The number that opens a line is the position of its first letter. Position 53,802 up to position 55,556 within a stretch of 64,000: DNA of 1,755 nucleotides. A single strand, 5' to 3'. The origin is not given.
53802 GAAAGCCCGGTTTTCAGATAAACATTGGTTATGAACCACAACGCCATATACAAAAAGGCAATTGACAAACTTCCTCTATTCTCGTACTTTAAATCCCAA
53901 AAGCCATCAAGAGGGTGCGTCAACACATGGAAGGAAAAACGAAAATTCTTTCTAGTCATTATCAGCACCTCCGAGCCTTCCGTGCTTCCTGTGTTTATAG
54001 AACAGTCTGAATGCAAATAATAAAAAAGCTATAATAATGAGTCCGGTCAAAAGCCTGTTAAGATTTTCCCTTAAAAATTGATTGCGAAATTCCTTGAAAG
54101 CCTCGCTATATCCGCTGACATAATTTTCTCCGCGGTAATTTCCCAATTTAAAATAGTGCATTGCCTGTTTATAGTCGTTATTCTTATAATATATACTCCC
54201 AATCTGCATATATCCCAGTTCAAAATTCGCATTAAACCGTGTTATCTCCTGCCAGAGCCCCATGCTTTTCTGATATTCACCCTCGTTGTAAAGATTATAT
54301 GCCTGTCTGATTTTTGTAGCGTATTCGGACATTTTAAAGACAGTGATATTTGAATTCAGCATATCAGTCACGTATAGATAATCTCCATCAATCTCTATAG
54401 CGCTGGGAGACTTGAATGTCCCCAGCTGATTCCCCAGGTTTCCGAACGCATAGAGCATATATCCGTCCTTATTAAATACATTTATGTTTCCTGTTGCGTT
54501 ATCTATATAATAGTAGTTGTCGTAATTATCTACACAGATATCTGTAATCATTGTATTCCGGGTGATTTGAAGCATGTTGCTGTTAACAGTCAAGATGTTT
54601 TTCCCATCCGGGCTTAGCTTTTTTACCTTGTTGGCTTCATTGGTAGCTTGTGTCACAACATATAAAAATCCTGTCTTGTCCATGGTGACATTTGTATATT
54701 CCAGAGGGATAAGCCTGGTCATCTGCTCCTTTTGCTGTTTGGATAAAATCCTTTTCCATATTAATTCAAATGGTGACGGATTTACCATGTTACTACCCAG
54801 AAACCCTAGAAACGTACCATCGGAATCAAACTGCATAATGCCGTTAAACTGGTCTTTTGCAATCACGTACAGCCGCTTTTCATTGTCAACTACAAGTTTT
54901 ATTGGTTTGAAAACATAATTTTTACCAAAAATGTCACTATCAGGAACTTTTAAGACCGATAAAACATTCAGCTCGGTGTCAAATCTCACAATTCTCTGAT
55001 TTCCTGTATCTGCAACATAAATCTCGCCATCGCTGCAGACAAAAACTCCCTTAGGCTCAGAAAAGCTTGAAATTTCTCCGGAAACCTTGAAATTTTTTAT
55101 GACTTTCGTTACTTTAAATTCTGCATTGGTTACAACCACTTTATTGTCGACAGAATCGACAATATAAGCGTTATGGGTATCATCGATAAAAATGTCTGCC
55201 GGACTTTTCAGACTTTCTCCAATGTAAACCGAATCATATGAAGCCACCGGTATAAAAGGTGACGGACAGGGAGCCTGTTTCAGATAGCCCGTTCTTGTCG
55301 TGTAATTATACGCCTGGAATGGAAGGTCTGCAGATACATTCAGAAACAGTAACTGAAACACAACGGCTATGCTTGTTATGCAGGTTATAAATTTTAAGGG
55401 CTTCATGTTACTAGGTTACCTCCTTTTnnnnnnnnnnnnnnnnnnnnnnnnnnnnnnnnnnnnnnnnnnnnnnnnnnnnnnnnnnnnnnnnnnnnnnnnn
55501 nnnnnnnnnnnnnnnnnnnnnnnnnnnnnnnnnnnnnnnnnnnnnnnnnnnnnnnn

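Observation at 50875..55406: NHL/TPR beta-propeller - Yip1 - DUF5696-like lipoprotein triad wedged between two ABC permease pairs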

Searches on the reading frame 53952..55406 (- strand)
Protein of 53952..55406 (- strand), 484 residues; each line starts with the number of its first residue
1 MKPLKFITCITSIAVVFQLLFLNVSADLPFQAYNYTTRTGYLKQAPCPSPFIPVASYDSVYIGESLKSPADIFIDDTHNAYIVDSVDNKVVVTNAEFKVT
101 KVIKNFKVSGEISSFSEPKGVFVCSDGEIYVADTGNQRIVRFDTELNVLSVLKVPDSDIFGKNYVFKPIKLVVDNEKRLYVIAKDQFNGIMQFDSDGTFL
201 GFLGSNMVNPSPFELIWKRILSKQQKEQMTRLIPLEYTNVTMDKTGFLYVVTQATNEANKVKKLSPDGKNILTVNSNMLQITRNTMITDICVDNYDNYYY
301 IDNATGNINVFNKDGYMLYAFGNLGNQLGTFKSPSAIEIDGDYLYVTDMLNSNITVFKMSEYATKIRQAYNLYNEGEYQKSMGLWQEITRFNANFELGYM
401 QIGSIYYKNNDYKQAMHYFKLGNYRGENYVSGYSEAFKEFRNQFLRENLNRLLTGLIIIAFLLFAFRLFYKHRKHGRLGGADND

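Call 4: search_protein_families(library=pfam, proteins=[window:53952-55406:-], max_evalue=0.01)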
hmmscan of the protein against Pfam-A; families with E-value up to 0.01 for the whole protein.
window:53952-55406:- (484 aa): 8 families
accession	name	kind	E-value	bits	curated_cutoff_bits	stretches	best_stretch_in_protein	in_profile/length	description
PF01436.27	NHL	-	5.7e-10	39.2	20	1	115-142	1-28/28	NHL repeat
PF08450.18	SGL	-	7.1e-08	32.8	26.3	1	75-155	143-223/246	SMP-30/Gluconolactonase/LRE-like region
PF01731.26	Arylesterase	-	9.9e-05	22.9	21.3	0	314-359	36-83/86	Arylesterase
PF25021.1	TEN_NHL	-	0.00064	19.2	27.1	0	116-139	330-353/357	Teneurin NHL domain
PF07719.23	TPR_2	-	0.00087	19.7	27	0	398-420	3-25/34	Tetratricopeptide repeat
PF22701.2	Mala_s_1-like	-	0.0019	18.5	27.5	0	171-276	45-126/195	Mal s 1 allergenic protein-like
PF13181.12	TPR_8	-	0.0043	17.6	25.7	0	399-420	4-25/34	Tetratricopeptide repeat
PF00515.34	TPR_1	-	0.01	16.1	27.8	1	399-420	4-25/34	Tetratricopeptide repeat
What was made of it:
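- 53952..55406 (-): Secreted six-bladed NHL beta-propeller, then TPR-like helical hairpins, then a C-terminal TM anchor (484 aa). NHL E=5.7e-10, with TPR hits below the cut-off (call 4).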

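Call 5: search_protein_families(library=ncbifam, proteins=[window:53952-55406:-], max_evalue=0.01)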
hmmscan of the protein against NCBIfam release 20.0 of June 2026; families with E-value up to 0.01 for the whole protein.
window:53952-55406:- (484 aa): 5 families
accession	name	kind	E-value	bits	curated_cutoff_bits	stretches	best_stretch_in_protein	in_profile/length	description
NF035926.1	scyF_NHL_VPEP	equivalog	2.9e-23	82.6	350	2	240-359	157-275/376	scytonemin biosynthesis PEP-CTERM protein ScyF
NF047780.1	LIC12708_fam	subfamily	2.1e-05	23.6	150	1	93-217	93-185/391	LIC_12708 family protein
NF033206.1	ScyE_fam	subfamily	0.00018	21.1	80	0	66-136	252-322/333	ScyD/ScyE family protein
NF053768.1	CIS12_fam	equivalog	0.00072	18.3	860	0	274-358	33-114/715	CIS12 family contractile injection system protein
TIGR02552.1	LcrH_SycD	equivalog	0.0066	16.2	104.8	0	367-421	23-77/136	SycD/LcrH family type III secretion system chaperone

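Call 34: find_homologous_proteins(query=window:53952-55406:-, max_evalue=0.00001)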
Query window:53952-55406:- (484 aa): 261 proteins with E <= 0.00001 among 4931 candidates; the best 120 are listed.
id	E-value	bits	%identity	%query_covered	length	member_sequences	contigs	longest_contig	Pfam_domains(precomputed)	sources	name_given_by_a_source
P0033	0.0e+0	1093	100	100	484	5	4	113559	PF01436.28,PF08450.19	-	-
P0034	4.9e-167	575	56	94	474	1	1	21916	PF01436.28,PF25021.2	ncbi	-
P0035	1.0e-150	521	48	99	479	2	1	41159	PF01436.28,PF08450.19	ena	-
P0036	2.7e-148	513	47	97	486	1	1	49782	PF01436.28,PF25021.2,PF08450.19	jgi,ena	-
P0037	2.7e-117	411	40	99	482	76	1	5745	PF01436.28,PF07719.24,PF08450.19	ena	-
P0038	1.7e-107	378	41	95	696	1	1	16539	PF04893.23,PF01436.28,PF08450.19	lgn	-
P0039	6.9e-107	376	38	97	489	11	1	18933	PF17170.11,PF01436.28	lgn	-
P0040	8.3e-107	376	38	97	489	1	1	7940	PF17170.11,PF01436.28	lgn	-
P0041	1.0e-93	333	36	99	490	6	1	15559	PF17170.11,PF01436.28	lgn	-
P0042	5.4e-84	301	34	87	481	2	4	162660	PF01436.28,PF08450.19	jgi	-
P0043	5.5e-83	298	35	88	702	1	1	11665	PF04893.23,PF01436.28,PF08450.19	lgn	-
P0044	5.8e-83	298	36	91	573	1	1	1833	PF01436.28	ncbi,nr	ncbi:MAG: hypothetical protein GX160_09415, partial [Clostridiales bacterium]|nr:hypothetical protei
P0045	8.0e-82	294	33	96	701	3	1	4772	PF04893.23,PF01436.28,PF08450.19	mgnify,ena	mgnify:CR=1 FL=1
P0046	1.3e-81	293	38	83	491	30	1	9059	PF01436.28,PF08450.19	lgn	-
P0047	2.6e-77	279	32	94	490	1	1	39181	PF01436.28,PF08450.19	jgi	-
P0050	3.0e-75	272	34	86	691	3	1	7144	PF04893.23,PF01436.28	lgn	-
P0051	1.9e-74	269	34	98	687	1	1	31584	PF04893.23,PF01436.28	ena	-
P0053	3.2e-73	265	34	87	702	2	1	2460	PF04893.23,PF13414.13,PF00515.35,PF01436.28,PF07719.24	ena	-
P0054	6.7e-73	264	32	93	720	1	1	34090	PF04893.23,PF01436.28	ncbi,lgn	-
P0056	4.4e-71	258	33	91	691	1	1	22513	PF04893.23,PF01436.28,PF08450.19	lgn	-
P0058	3.6e-68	249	33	84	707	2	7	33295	PF04893.23,PF01436.28,PF07719.24,PF08450.19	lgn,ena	-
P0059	1.2e-67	247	31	99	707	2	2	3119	PF04893.23,PF01436.28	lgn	-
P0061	2.0e-66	243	31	98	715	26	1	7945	PF04893.23,PF01436.28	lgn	-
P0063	3.5e-65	239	31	94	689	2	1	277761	PF04893.23,PF01436.28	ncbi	-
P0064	4.3e-65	239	34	92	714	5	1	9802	PF04893.23,PF01436.28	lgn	-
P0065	4.2e-64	235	31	94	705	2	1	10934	PF04893.23,PF01436.28,PF06739.18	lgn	-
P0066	7.5e-63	231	31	92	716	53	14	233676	PF04893.23,PF01436.28,PF08450.19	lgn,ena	-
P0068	3.1e-62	229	33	92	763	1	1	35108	PF04893.23,PF01436.28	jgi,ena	-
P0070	1.1e-61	227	32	91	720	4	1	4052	PF04893.23,PF01436.28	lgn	-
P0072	2.1e-61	226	32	95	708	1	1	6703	PF04893.23,PF01436.28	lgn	-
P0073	5.8e-61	225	32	93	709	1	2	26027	PF04893.23,PF01436.28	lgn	-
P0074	1.0e-60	224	31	95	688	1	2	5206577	PF04893.23,PF01436.28,PF08450.19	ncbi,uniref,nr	ncbi:YIP1 family protein [Paenibacillus abyssi]|uniref:Yip1 domain-containing protein n=1 Tax=Paenib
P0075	1.3e-60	224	31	94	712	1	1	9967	PF04893.23,PF01436.28,PF06739.18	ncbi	-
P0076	1.5e-60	224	32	98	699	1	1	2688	PF04893.23,PF01436.28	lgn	-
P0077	3.4e-60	222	31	87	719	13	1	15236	PF04893.23,PF01436.28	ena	-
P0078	4.0e-60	222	30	90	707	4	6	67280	PF04893.23,PF01436.28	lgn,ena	-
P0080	9.4e-60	221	30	87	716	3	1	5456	PF04893.23,PF01436.28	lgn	-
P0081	1.2e-59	221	29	97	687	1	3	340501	PF04893.23,PF17170.11,PF01436.28,PF25021.2,PF08450.19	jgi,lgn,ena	-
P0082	2.3e-59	220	34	84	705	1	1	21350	PF04893.23,PF01436.28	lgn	-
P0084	3.2e-59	219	32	99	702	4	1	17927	PF04893.23,PF01436.28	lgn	-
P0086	1.5e-58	217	29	97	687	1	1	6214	PF04893.23,PF01436.28,PF08450.19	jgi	-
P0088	3.9e-58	216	30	93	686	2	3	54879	PF04893.23,PF00515.35,PF01436.28,PF06739.18,PF07719.24,PF08450.19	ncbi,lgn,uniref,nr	ncbi:hypothetical protein BG53_05580 [Paenibacillus darwinianus]|uniref:Yip1 domain-containing prote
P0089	7.5e-58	215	32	98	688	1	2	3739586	PF04893.23,PF01436.28,PF08450.19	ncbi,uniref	ncbi:YIP1 family protein [Pseudalkalibacillus sp. Hm43]|uniref:YIP1 family protein n=1 Tax=Pseudalka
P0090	1.8e-57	213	28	99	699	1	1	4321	PF04893.23,PF01436.28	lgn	-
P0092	2.6e-56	210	31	99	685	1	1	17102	PF04893.23,PF17170.11,PF00515.35,PF01436.28,PF07719.24,PF08450.19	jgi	jgi:DNA-binding beta-propeller fold protein YncE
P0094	1.3e-55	207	32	87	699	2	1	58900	PF04893.23,PF01436.28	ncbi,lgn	-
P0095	2.6e-55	206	31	89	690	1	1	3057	PF04893.23,PF01436.28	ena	-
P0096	2.9e-55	206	32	81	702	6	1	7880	PF04893.23,PF01436.28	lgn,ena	-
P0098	1.5e-54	204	28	93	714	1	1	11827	PF04893.23,PF01436.28,PF08450.19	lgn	-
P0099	1.9e-54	204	31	92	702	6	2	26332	PF04893.23,PF01436.28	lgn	-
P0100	2.8e-53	200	32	85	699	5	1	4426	PF04893.23,PF01436.28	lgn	-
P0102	4.5e-53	199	30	86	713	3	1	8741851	PF04893.23,PF13449.13,PF01436.28,PF08450.19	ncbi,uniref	ncbi:YIP1 family protein [Paenibacillus sp. MBLB4367]|uniref:YIP1 family protein n=1 Tax=Paenibacill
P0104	9.9e-53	198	30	92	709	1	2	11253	PF04893.23,PF01436.28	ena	-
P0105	1.4e-52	197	29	96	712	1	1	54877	PF04893.23,PF13449.13,PF01436.28,PF08450.19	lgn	-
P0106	3.7e-52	196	30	98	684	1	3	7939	PF04893.23,PF01436.28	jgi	jgi:sugar lactone lactonase YvrE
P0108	1.1e-51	194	31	99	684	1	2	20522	PF04893.23,PF01436.28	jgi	jgi:sugar lactone lactonase YvrE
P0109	2.4e-51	193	29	83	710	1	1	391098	PF14559.13,PF04893.23,PF13449.13,PF01436.28,PF08450.19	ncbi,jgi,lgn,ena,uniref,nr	ncbi:YIP1 family protein [Paenibacillus sp.]|uniref:YIP1 family protein n=1 Tax=Paenibacillus sp. Ta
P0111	3.0e-51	193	26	98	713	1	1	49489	PF14559.13,PF04893.23,PF13432.13,PF01436.28,PF25021.2,PF07719.24,PF08450.19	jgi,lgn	-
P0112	4.8e-51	192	26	98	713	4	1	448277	PF14559.13,PF04893.23,PF13432.13,PF01436.28,PF25021.2,PF07719.24,PF08450.19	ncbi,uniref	ncbi:YIP1 family protein [Paenibacillus sp. GYB004]|uniref:YIP1 family protein n=1 Tax=Paenibacillus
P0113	5.6e-51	192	30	90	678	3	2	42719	PF04893.23,PF01436.28,PF25021.2,PF08450.19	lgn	-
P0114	1.9e-50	190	26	97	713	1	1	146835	PF14559.13,PF04893.23,PF13432.13,PF01436.28,PF25021.2,PF07719.24,PF08450.19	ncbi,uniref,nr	ncbi:YIP1 family protein [Paenibacillus oceani]|uniref:YIP1 family protein n=1 Tax=Paenibacillus oce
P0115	1.1e-49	188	27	89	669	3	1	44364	PF04893.23,PF01436.28,PF08450.19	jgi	-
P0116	2.1e-49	187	29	96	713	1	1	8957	PF04893.23,PF13414.13,PF01436.28,PF25021.2,PF08450.19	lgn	-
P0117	2.3e-49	187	28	95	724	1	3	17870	PF04893.23,PF01436.28,PF06739.18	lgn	-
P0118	3.5e-49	186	30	83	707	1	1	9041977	PF04893.23,PF01436.28,PF08450.19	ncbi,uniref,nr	ncbi:YIP1 family protein [Paenibacillus agaridevorans]|uniref:YIP1 family protein n=1 Tax=Paenibacil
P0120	1.3e-48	184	29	91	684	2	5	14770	PF04893.23,PF01436.28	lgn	-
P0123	5.1e-48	182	30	98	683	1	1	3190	PF04893.23,PF01436.28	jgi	jgi:tetratricopeptide (TPR) repeat protein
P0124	5.4e-48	182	29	92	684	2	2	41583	PF04893.23,PF01436.28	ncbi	-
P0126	1.7e-47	181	27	86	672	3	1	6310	PF04893.23,PF01436.28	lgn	-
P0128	9.2e-47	178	29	95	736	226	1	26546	PF04893.23,PF01436.28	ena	-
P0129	9.7e-47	178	29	95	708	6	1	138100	PF04893.23,PF01436.28,PF25021.2,PF08450.19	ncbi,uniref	ncbi:YIP1 family protein [Paenibacillus solisilvae]|uniref:YIP1 family protein n=1 Tax=Paenibacillus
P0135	1.8e-46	177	29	82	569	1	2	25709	PF01436.28,PF25021.2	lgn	-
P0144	1.1e-45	175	28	88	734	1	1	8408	PF04893.23,PF01436.28,PF06739.18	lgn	-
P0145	1.1e-45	175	28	88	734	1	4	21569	PF04893.23,PF01436.28,PF06739.18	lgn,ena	-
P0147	1.4e-45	174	28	96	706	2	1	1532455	PF04893.23,PF01436.28,PF08450.19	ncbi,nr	ncbi:SMP-30/gluconolactonase/LRE family protein [Paenibacillus sp. GSMTC-2017]|nr:SMP-30/gluconolact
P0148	1.5e-45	174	29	85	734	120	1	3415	PF04893.23,PF01436.28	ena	-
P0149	2.0e-45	174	28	85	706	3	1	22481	PF04893.23,PF01436.28,PF25021.2,PF07719.24,PF08450.19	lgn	-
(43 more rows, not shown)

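Call 48: predict_structure(alignment_id=A3)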
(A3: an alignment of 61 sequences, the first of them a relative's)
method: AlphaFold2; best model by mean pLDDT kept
length: 696 residues; sequences in the alignment: 61
mean_pLDDT: 88.2   pTM: 0.82
mean pLDDT of the five models: 88.2, 87.2, 86.6, 86.1, 85.7
residues with pLDDT >= 90: 491; 70-90: 125; 50-70: 53; < 50: 27
segments of 3 or more residues with pLDDT < 50: 1-9, 240-246, 270-272, 422-424, 480-483
pLDDT, mean of each block of 10 residues (from residue 1): 41 87 74 95 95 96 97 97 96 95 96 97 96 94 89 96 93 94 87 71 82 69 94 76 52 92 64 64 94 94 93 93 94 96 96 96 96 97 94 95 96 84 66 94 90 89 81 54 61 88 95 91 95 93 81 78 93 95 93 97 94 90 93 97 96 96 96 93 95 92
secondary structure, 60 per line:
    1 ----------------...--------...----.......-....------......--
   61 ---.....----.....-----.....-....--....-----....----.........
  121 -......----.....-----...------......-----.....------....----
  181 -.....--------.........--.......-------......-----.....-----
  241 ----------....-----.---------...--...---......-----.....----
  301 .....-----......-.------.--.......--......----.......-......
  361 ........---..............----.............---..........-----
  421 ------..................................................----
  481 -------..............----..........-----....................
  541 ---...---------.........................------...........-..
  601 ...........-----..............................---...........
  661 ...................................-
elements in order (helices of 4 or more, strands of 3 or more residues): E17-19 E28-30 E35-41 H43-46 E53-58 E64-68 E73-77 E83-87 E89-92 E95-98 E104-107 E112-117 E122-127 E132-136 E151-156 E162-166 E173-176 E182-186 H195-203 H206-212 E220-225 E231-235 E251-254 E270-272 E275-277 E281-286 E292-296 E301-305 E311-316 E328-334 E337-342 E347-353 H355-368 H372-385 H390-402 H406-415 H427-476 H488-501 H506-515 H521-540 H556-580 H587-597 H599-611 H617-646 H650-695
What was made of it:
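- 53952..55406 (-): The AF2 model of the fused homologue P0038 (pLDDT 88) shows a propeller, four helices and a long TM helix (call 48).
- On Yip1 family (PF04893): Five TM helices in the AF2 model of the fused homologue (call 48).
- The fused form folds confidently as propeller, TPR-like helices, TM helix and a five-helix Yip1 bundle (call 48).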

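Call 50: fold_search(model_id=the predicted structure, library=pdb)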
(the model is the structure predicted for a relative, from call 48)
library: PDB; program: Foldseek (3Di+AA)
matches with E <= 10: 1432; with E <= 0.001: 245
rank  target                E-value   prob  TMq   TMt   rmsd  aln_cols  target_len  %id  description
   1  8j72_A                1.4e-16  1.00  0.34  0.81   4.7       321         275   19  Crystal structure of mammalian Trim71 in complex with lncRNA Trincr1 (released 2024-03-06)
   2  8j72_B                2.1e-16  1.00  0.34  0.82   4.6       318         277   19  Crystal structure of mammalian Trim71 in complex with lncRNA Trincr1 (released 2024-03-06)
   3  6fq3_A                2.1e-16  1.00  0.35  0.61   8.0       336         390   20  Crystal structure of Danio rerio Lin41 filamin-NHL domains in complex with lin-29A 5'UTR 13mer RNA (released 2018-05-09)
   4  6xg7                  9.9e-16  1.00  0.36  0.82   3.8       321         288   19  1.3 A Resolution Structure of the of the NHL Repeat Region of D. melanogaster Thin (released 2020-12-16)
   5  9jur                  1.2e-15  1.00  0.35  0.82   4.7       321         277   19  Crystal Structure of NHL domain of human E3 ubiquitin-protein ligase TRIM71 (released 2025-04-30)
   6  7qrx_A                4.6e-15  1.00  0.34  0.81   4.5       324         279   18  Crystal structure of NHL domain of TRIM71 (released 2022-05-04)
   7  6fpt_B                5.7e-15  1.00  0.35  0.60   4.6       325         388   20  Crystal structure of Danio rerio Lin41 filamin-NHL domains (released 2018-05-09)
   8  6fpt_A                8.6e-15  1.00  0.35  0.60   4.6       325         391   20  Crystal structure of Danio rerio Lin41 filamin-NHL domains (released 2018-05-09)
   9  6d69                  3.8e-14  1.00  0.36  0.82   3.8       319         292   19  Crystal Structure of the NHL Repeat Region of D. melanogaster Thin (released 2019-04-24)
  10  7qrw                  1.6e-12  1.00  0.34  0.81   4.4       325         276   17  Crystal structure of NHL domain of TRIM3 (released 2022-05-04)
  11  6rek                  1.8e-12  1.00  0.28  0.75   6.8       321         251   18  Crystal structure of Pizza6-SH with Cu2+ (released 2019-07-31)
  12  7qrv_D                2.0e-12  1.00  0.35  0.81   4.6       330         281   15  Crystal structure of NHL domain of TRIM2 (full C-terminal) (released 2022-05-04)
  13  6reg_A                2.2e-12  1.00  0.28  0.74   6.7       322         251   18  Crystal structure of Pizza6-S with Zn2+ (released 2019-07-31)
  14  7qrv_A                3.9e-12  1.00  0.35  0.81   4.4       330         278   15  Crystal structure of NHL domain of TRIM2 (full C-terminal) (released 2022-05-04)
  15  7djl_C                5.0e-12  1.00  0.34  0.49   5.5       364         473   18  Structure of four truncated and mutated forms of quenching protein (released 2022-06-08)
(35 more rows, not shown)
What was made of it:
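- On NHL-repeat six-bladed beta-propeller: The propeller in the homologue model matches TRIM71, Thin and PknD NHL domains with TM 0.8 normalised to the target (calls 48, 50).
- Foldseek matches include the PknD extracellular sensor domain (call 50).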

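Call 75: find_encoding_contigs(protein=P0128, flank=9000, max_places=1)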
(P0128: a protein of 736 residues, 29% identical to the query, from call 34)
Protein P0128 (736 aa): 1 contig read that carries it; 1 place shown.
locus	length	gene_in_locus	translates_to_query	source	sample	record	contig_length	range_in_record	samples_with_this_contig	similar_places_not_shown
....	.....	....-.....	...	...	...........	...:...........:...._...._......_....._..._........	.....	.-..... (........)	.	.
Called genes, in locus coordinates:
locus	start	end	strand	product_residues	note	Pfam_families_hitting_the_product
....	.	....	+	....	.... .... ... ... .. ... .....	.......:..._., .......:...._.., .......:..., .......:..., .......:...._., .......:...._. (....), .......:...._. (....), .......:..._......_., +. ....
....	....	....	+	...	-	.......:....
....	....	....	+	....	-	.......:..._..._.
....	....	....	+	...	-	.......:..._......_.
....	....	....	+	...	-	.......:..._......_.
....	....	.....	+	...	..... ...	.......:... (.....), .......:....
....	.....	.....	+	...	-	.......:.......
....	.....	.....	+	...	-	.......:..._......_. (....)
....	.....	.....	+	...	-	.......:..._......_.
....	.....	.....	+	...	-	?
